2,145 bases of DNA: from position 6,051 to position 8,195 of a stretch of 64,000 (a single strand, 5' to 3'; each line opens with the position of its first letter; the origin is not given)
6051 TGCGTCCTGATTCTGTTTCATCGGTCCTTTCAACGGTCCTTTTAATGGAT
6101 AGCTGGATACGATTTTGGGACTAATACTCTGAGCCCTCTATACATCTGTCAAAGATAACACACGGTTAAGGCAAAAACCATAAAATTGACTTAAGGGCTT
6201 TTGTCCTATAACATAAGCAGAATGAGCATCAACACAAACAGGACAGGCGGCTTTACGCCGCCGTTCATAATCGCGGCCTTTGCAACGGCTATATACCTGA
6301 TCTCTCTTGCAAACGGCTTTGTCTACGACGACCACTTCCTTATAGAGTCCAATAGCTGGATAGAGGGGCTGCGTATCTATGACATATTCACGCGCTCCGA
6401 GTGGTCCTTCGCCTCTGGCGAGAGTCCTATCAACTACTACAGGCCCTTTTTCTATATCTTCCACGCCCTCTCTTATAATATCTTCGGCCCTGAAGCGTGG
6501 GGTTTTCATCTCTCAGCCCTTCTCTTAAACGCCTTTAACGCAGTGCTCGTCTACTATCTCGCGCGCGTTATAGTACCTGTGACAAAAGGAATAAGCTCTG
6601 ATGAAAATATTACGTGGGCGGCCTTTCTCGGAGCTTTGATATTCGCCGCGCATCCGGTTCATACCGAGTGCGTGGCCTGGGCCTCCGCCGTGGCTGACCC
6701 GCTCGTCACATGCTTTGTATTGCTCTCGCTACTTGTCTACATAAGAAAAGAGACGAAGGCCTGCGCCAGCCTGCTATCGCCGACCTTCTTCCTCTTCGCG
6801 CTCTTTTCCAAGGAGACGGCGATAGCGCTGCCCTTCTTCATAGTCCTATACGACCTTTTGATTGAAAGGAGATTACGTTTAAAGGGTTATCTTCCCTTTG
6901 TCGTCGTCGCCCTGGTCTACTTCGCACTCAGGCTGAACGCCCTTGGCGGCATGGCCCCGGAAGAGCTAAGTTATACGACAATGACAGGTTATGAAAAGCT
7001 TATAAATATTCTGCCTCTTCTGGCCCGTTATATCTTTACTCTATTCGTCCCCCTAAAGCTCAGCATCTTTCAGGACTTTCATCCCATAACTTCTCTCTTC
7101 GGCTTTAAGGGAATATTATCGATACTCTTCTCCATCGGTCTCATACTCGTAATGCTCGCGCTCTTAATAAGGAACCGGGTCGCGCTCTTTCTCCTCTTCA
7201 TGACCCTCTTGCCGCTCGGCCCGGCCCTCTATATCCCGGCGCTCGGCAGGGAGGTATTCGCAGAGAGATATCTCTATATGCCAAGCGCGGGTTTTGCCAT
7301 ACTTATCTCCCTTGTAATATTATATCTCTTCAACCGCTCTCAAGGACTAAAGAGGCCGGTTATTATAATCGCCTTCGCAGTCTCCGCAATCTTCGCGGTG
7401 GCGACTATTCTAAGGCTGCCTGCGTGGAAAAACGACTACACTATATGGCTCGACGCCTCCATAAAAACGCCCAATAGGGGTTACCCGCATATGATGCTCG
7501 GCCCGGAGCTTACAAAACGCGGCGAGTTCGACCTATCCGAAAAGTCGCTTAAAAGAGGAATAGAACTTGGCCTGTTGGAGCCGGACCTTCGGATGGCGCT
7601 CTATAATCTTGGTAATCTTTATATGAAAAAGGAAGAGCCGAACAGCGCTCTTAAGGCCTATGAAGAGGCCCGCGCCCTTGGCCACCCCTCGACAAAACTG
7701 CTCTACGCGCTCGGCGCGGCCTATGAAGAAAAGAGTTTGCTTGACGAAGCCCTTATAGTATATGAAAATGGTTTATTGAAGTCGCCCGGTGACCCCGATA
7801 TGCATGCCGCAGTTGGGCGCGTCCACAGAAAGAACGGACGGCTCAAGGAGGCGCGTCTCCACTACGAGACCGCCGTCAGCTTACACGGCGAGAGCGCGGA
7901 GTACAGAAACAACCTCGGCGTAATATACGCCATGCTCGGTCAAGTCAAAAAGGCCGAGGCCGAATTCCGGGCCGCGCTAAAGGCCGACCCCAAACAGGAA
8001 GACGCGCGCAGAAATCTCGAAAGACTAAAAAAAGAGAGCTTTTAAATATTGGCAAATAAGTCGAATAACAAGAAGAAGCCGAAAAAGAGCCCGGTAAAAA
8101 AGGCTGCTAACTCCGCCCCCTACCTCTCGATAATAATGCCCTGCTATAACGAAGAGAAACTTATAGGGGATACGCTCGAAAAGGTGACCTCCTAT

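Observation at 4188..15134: Array of six TMTC-like (GT-C type membrane domain + TPR) paralogues around a lipid-linked sugar donor synthase: candidate bacterial multi-enzyme O-glycosylation system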

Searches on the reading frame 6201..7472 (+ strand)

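Call 9: search_protein_families(library=pfam, proteins=[window:6201-7472:+], max_evalue=10)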
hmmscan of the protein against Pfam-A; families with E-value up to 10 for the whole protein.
seq(424 aa): 1 family
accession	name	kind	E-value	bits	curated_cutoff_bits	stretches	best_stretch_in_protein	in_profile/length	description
PF13231.12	PMT_2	-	0.00038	21.1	26.1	1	82-241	4-154/160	Dolichyl-phosphate-mannose-protein mannosyltransferase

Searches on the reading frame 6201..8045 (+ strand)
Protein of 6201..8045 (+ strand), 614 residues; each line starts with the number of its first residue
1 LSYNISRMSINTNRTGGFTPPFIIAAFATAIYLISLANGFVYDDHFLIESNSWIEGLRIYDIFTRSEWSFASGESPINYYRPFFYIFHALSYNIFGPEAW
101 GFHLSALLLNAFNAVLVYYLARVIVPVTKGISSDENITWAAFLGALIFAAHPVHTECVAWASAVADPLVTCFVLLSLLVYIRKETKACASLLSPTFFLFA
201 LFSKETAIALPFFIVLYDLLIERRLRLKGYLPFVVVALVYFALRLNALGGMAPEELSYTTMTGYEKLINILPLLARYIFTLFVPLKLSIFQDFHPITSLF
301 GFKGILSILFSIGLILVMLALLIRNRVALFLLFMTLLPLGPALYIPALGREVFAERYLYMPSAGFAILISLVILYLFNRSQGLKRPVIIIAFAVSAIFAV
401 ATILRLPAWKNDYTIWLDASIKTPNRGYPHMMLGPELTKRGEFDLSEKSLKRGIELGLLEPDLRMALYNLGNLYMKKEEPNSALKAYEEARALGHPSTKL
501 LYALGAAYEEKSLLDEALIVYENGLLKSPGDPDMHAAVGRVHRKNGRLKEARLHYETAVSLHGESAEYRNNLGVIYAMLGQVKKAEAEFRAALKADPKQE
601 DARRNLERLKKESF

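Call 5: search_protein_families(library=pfam, proteins=[window:6201-8045:+], max_evalue=0.01)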
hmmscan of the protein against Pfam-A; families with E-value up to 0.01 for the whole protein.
window:6201-8045:+ (614 aa): 16 families
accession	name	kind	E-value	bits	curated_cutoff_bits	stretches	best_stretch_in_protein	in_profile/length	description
PF07719.23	TPR_2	-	2.6e-21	74.4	27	3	566-598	1-33/34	Tetratricopeptide repeat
PF00515.34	TPR_1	-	1.3e-18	66.4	27.8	2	466-490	3-27/34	Tetratricopeptide repeat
PF13432.12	TPR_16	-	1.4e-18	67.5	32.7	2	539-599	4-64/65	Tetratricopeptide repeat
PF13428.12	TPR_14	-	3e-14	52.6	23.5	2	572-606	7-41/44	Tetratricopeptide repeat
PF13181.12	TPR_8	-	1e-13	50.7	25.7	1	566-598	1-33/34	Tetratricopeptide repeat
PF13414.12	TPR_11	-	2.4e-12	46.8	26.8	1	539-580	1-42/42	TPR repeat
PF14559.12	TPR_19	-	9.8e-11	42.3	25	2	544-603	3-62/68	Tetratricopeptide repeat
PF13424.12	TPR_12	-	1.4e-10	41.6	30.1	2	538-596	9-75/77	Tetratricopeptide repeat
PF13431.12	TPR_17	-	6.2e-10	39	24.4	1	554-586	1-33/34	Tetratricopeptide repeat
PF13176.12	TPR_7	-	1e-09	38.1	27.9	0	466-490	1-27/36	Tetratricopeptide repeat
PF13374.12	TPR_10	-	5e-07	30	27.5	0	566-594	2-30/42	Tetratricopeptide repeat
PF13371.12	TPR_9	-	2e-06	28.1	35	1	542-609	5-72/73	Tetratricopeptide repeat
PF13174.12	TPR_6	-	0.00047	21.1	26.3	0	466-490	2-26/33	Tetratricopeptide repeat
PF13231.12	PMT_2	-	0.00072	20.2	26.1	1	82-241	4-154/160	Dolichyl-phosphate-mannose-protein mannosyltransferase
PF12895.13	ANAPC3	-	0.0014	19.4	27.2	0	461-523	20-81/82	Anaphase-promoting complex, cyclosome, subunit 3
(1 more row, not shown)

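Call 6: search_protein_families(library=ncbifam, proteins=[window:6201-8045:+], max_evalue=0.01)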
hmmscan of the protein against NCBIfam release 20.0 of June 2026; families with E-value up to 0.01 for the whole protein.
window:6201-8045:+ (614 aa): 16 families
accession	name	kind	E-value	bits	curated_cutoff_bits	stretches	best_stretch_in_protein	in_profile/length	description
NF047507.1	TPR_BatC_Lepto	exception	4e-14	52.6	175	1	529-612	55-142/214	TPR repeat-containing protein BatC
NF040959.1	MamA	equivalog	1.7e-13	50.5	200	2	471-603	44-176/204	magnetosome protein MamA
TIGR02917.1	PEP_TPR_lipo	equivalog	4.6e-13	47.9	312.2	1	432-611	368-544/899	XrtA/PEP-CTERM system TPR-repeat protein PrsT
TIGR02521.1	type_IV_pilW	equivalog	1.4e-12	47.7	154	1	503-596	36-129/234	type IV pilus biogenesis/stability protein PilW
NF047371.1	FlcA_CTERM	equivalog_domain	8.6e-09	34.4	300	1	439-560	411-535/646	periplasmic flagellar collar protein FlcA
NF033762.1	social_mot_Tgl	equivalog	9.1e-09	35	225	1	497-576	30-110/252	social motility TPR repeat lipoprotein Tgl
NF033920.0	C39_PA2778_fam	equivalog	2.5e-08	33.6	150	1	508-596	166-254/255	PA2778 family cysteine peptidase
TIGR02552.1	LcrH_SycD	equivalog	8.4e-07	28.8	104.8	2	467-569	21-123/136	SycD/LcrH family type III secretion system chaperone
TIGR03939.1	PGA_TPR_OMP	equivalog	3.2e-06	25.6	366.65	1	473-606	62-194/800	poly-beta-1,6 N-acetyl-D-glucosamine export porin PgaA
TIGR00540.1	TPR_hemY_coli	hypoth_equivalog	4.6e-06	25.6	142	1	476-557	304-384/385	heme biosynthesis-associated TPR protein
NF002725.1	PRK02603.1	equivalog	1.7e-05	24.9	143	0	543-606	46-112/173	photosystem I assembly protein Ycf3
NF033758.1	gliding_GltE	equivalog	2.3e-05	23.6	225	0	562-610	82-130/411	adventurous gliding motility TPR repeat lipoprotein GltE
NF052415.1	T3SS_chap_SctY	equivalog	4.7e-05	23.8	70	1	460-559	2-104/106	type III secretion apparatus assembly chaperone SctY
TIGR02795.1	tol_pal_ybgF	equivalog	8.2e-05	23.2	90.1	0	572-603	45-76/119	tol-pal system protein YbgF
NF047558.1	TPR_END_plus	domain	0.0044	16.9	32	0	571-603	4-37/56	TPR end-of-group domain-containing protein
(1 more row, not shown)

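Call 8: search_solved_structures(query=A1, max_evalue=10, show_alignments=2)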
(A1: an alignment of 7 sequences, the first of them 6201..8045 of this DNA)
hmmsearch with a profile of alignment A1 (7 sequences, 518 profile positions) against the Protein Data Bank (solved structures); distinct sequences matched with E-value up to 10: 310 (the best 60 are shown).
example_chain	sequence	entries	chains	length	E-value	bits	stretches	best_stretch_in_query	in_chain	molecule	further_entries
9qhb_A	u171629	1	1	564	3.4e-111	376.1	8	435-513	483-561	Engineered tetratricopeptide repeat protein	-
8bu0_A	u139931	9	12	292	1.5e-60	208.9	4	431-512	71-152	Consensus tetratricopeptide repeat protein | Crystal structure of an 8-repeat consensus TPR superhelix with Zinc. | Monomer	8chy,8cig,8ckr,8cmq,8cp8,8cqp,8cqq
9qhc_A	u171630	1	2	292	9.9e-58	199.6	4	431-512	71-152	Engineered tetratricopeptide repeat protein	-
7yea_A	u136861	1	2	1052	2.2e-57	198.5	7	419-512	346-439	UDP-N-acetylglucosamine--peptide N-acetylglucosaminyltransferase 110 kDa subunit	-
7yeh_B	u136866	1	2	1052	2.2e-57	198.5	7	419-512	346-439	UDP-N-acetylglucosamine--peptide N-acetylglucosaminyltransferase 110 kDa subunit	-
7ntf_A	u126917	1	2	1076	5.9e-57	197.1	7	420-511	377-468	Isoform 1 of UDP-N-acetylglucosamine--peptide N-acetylglucosaminyltransferase 110 kDa subu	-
1w3b_A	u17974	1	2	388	1.3e-42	149.8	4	423-513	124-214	UDP-N-ACETYLGLUCOSAMINE--PEPTIDE N-ACETYLGLUCOSAMINYLTRANSFERASE 110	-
6eou_A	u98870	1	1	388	1.9e-42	149.2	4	423-513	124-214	UDP-N-acetylglucosamine--peptide N-acetylglucosaminyltransferase 110 kDa subunit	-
7y4i_A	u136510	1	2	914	1.5e-41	146.2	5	417-507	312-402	Probable UDP-N-acetylglucosamine--peptide N-acetylglucosaminyltransferase SPINDLY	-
8dtf_A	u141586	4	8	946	1.9e-41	145.9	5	417-507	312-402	Probable UDP-N-acetylglucosamine--peptide N-acetylglucosaminyltransferase SPINDLY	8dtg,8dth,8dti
7obi_A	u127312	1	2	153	1.7e-30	109.8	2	432-513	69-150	CTPR-rv4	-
9gzg_A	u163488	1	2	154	7.6e-28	101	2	436-513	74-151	Engineered CTPR protein with glutamic acids for conductivity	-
8ch0_A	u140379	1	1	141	2.3e-27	99.4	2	434-511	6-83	Consensus tetratricopeptide repeat protein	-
2fo7_A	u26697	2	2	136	3.7e-27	98.8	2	436-511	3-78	SYNTHETIC CONSENSUS TPR PROTEIN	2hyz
1na0_A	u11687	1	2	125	3.5e-24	88.9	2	439-513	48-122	designed protein CTPR3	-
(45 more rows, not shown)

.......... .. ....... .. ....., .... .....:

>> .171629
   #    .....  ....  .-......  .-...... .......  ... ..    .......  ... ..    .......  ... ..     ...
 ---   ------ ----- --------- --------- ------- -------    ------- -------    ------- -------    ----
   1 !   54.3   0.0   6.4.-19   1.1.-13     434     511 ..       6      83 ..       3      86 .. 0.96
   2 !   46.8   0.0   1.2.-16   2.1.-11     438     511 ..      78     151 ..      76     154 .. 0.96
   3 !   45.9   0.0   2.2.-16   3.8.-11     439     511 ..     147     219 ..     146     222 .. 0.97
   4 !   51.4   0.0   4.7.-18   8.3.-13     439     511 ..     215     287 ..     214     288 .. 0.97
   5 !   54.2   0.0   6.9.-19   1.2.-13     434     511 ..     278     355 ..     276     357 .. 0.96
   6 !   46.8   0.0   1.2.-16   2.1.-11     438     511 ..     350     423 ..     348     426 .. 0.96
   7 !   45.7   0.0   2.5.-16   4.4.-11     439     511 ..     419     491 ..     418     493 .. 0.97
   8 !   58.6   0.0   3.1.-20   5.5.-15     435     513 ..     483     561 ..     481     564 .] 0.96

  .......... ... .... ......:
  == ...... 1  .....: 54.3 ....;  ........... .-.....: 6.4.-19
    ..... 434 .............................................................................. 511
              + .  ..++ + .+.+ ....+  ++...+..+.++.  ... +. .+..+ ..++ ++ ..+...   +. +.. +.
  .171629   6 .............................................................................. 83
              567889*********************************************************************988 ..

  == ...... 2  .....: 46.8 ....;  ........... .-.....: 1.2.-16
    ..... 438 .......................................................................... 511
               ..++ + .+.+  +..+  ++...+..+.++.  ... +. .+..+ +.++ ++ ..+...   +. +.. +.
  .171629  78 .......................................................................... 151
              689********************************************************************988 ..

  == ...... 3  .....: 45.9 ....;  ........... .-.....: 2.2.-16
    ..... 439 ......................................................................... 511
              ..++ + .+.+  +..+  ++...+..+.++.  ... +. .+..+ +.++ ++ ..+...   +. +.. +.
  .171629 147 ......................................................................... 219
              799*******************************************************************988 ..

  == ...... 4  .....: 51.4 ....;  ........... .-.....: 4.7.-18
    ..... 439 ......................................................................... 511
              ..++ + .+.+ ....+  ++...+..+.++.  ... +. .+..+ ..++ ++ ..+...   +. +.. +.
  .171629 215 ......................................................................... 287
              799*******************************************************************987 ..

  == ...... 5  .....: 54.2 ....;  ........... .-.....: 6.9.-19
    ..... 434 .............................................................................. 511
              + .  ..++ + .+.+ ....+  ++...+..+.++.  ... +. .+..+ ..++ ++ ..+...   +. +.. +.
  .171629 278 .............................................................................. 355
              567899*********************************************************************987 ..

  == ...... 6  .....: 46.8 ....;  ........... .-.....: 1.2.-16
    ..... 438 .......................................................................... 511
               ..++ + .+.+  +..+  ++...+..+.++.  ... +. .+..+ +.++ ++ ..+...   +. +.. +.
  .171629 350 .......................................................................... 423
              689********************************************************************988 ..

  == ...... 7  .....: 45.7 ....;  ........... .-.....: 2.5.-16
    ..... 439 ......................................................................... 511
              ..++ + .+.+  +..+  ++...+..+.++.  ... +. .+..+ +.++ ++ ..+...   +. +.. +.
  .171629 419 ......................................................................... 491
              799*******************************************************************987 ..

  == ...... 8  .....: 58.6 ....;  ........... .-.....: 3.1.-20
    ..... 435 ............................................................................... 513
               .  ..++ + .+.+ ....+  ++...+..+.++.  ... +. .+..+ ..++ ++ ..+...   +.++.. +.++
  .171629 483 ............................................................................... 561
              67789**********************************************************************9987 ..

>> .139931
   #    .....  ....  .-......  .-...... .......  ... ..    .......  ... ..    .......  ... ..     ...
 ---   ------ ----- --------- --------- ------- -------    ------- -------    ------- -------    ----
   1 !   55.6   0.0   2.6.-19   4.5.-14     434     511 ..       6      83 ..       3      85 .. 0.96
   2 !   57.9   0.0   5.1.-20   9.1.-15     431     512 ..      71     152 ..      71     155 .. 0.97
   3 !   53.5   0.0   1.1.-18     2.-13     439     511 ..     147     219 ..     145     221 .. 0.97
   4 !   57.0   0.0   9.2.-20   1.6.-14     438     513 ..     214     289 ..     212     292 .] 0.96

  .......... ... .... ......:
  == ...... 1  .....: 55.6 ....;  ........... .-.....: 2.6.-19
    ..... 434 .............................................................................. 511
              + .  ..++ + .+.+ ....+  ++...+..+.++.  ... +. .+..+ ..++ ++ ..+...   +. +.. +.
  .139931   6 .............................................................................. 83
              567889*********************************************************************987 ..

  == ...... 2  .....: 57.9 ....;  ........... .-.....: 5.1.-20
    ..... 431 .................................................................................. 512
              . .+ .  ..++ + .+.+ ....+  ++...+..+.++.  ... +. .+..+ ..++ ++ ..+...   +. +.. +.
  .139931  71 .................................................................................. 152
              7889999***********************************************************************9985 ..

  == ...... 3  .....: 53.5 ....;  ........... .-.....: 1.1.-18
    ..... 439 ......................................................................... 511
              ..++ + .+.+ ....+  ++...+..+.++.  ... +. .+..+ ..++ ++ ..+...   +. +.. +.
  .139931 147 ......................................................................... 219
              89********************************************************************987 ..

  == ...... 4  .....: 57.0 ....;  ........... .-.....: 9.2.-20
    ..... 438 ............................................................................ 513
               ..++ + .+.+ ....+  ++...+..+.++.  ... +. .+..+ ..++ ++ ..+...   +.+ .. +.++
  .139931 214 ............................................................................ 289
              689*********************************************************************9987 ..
